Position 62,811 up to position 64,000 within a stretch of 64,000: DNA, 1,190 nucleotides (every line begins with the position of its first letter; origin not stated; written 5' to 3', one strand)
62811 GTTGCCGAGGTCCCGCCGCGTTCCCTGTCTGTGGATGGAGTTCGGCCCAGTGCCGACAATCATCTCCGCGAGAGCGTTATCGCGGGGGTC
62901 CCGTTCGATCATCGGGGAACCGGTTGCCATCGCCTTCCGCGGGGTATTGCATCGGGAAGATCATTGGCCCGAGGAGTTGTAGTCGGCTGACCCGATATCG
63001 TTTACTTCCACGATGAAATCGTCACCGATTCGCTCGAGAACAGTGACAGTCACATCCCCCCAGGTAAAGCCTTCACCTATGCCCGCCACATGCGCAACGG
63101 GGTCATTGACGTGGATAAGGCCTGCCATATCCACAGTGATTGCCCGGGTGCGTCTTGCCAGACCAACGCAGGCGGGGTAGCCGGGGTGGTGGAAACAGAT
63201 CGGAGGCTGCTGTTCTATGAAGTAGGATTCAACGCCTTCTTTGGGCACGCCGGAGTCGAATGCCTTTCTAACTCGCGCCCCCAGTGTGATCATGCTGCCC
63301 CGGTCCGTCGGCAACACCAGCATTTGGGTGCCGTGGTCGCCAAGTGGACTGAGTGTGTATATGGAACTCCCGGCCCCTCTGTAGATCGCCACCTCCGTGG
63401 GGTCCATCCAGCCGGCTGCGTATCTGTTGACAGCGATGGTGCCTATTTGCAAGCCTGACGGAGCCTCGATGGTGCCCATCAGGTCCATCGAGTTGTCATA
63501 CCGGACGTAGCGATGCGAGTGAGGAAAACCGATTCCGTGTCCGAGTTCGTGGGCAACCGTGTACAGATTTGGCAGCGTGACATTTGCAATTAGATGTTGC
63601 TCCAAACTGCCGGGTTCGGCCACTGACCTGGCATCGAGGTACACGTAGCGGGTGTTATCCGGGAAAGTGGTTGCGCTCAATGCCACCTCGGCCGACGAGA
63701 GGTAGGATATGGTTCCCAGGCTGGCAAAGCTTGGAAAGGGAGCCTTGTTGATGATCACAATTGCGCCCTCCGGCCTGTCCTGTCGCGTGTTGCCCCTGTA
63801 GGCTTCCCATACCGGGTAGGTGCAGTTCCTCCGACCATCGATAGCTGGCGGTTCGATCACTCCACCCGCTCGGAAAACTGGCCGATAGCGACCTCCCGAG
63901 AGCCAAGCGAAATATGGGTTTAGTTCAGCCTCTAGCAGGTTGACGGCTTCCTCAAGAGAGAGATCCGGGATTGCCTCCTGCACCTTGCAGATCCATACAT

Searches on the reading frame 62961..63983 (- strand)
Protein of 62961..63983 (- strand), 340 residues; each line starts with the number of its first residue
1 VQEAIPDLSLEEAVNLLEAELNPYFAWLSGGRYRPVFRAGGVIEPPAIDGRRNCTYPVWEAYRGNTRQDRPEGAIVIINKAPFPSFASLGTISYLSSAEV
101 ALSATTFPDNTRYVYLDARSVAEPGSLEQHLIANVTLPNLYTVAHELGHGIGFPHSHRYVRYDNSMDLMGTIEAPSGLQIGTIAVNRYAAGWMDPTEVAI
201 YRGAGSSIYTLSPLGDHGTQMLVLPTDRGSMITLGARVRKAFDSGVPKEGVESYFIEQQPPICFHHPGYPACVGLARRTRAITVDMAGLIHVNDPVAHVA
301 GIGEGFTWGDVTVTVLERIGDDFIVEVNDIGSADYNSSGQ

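Call 4: search_protein_families(library=pfam, proteins=[window:62961-63983:-], max_evalue=0.1)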
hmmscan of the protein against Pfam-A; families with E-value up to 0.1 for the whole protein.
window:62961-63983:- (340 aa): 2 families
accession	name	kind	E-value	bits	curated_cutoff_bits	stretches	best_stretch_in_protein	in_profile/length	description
PF05548.17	Peptidase_M11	-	0.018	14.5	21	1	131-201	128-188/303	Gametolysin peptidase M11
PF13688.12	Reprolysin_5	-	0.098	13.3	27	0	138-158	140-160/196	Metallo-peptidase family M12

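Call 5: search_protein_families(library=ncbifam, proteins=[window:62961-63983:-], max_evalue=0.1)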
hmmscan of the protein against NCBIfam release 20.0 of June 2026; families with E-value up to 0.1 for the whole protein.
window:62961-63983:- (340 aa): 1 family
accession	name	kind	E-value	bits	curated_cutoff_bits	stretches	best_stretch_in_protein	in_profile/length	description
TIGR03296.1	M6dom_TIGR03296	domain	1.9e-05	24.7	110.8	1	140-254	167-285/286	M6 family metalloprotease domain-containing protein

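Call 38: search_solved_structures(query=window:62961-63983:-, max_evalue=10, show_alignments=2)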
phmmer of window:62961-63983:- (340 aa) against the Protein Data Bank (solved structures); distinct sequences matched with E-value up to 10: 9.
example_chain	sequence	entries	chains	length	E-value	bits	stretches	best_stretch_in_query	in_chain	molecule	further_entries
1hqm_A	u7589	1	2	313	0.029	16.8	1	207-258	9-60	DNA-directed RNA polymerase subunit alpha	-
1i6v_A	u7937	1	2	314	0.03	16.8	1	207-258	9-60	DNA-DIRECTED RNA POLYMERASE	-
1l9u_A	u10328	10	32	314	0.034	16.6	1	207-258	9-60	RNA POLYMERASE, ALPHA SUBUNIT | DNA-directed RNA polymerase alpha chain | DNA-directed RNA polymerase subunit alpha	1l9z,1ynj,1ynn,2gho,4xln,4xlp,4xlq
5tjg_A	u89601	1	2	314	0.77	12.2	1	207-258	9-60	DNA-directed RNA polymerase subunit alpha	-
1qua_A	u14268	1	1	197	1.2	11.6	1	101-156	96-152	ACUTOLYSIN-C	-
6z2d_A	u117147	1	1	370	1.3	11.4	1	143-160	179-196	O-glycan protease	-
6z2o_A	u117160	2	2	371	1.3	11.4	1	143-160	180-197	O-glycan protease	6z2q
3edi_A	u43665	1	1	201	1.5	11.2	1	141-168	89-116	Tolloid-like protein 1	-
9clp_A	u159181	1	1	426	2.1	10.7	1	133-160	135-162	Zinc metalloproteinase-disintegrin-like ecarin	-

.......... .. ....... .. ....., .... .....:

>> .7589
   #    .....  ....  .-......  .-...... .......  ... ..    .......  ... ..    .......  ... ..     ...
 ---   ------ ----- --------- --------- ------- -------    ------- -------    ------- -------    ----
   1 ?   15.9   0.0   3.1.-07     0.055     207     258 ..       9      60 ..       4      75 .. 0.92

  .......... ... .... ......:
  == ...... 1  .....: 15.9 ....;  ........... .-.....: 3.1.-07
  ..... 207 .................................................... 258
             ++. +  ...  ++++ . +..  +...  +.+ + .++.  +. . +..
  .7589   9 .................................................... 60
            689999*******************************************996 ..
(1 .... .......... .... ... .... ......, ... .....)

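Call 48: find_homologous_proteins(query=window:62961-63983:-, max_evalue=0.001)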
Query window:62961-63983:- (340 aa): 69 proteins with E <= 0.001 among 2780 candidates.
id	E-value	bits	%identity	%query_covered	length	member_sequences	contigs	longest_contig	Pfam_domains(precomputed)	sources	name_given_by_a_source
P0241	1.3e-219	746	96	100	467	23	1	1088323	-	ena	-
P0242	1.2e-138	480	64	97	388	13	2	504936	-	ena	-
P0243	5.0e-137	475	63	98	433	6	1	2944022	-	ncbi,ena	-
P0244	5.0e-134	465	63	95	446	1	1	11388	-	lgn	-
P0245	2.1e-130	453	62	98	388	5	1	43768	-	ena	-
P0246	1.4e-129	450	60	98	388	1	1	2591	-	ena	-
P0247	3.7e-128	446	59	98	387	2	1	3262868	-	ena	-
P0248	4.9e-128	445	61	95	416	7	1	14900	-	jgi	-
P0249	1.2e-126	441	58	98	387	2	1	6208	-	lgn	-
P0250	1.0e-125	438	60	98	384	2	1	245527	-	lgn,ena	-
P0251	2.1e-100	354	60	78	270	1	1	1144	-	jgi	jgi:hypothetical protein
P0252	6.7e-97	343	52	96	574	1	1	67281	PF00395.26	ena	-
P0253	3.3e-94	334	50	96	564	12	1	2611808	PF00395.26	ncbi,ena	-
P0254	8.7e-94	333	44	95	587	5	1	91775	-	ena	-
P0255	4.7e-92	327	49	96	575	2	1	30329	PF00395.26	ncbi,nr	ncbi:MAG: S-layer homology domain-containing protein [bacterium]|nr:S-layer homology domain-containi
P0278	6.3e-36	142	33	95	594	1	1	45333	PF23598.2,PF00560.40,PF12799.14,PF13855.13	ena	-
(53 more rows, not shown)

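Call 61: search_protein_families(library=pfam, proteins=[P0253, P0278], max_evalue=0.001)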
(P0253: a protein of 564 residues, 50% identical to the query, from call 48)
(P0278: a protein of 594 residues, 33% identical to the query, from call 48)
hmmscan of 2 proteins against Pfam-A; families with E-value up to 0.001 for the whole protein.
P0253 (564 aa): 1 family
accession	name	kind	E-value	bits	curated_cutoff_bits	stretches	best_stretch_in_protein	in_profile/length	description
PF00395.25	SLH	-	3.5e-20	72.1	20.8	1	449-492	1-44/44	S-layer homology domain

P0278 (594 aa): 5 families
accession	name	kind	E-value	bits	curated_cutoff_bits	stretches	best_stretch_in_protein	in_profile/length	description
PF00560.39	LRR_1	-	1.7e-11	42.4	20.6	0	80-102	1-23/23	Leucine Rich Repeat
PF13855.12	LRR_8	-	1.3e-09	38.1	27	2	55-115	1-61/61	Leucine rich repeat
PF23598.1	LRR_14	-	1.6e-09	37.4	40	1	24-111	40-122/353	Leucine-rich repeat region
PF12799.13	LRR_4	-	2e-05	25.1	27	0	56-95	2-39/44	Leucine Rich repeats (2 copies)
PF13582.12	Reprolysin_3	-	0.00046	21.1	22.4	0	251-299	72-123/123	Metallo-peptidase family M12B Reprolysin-like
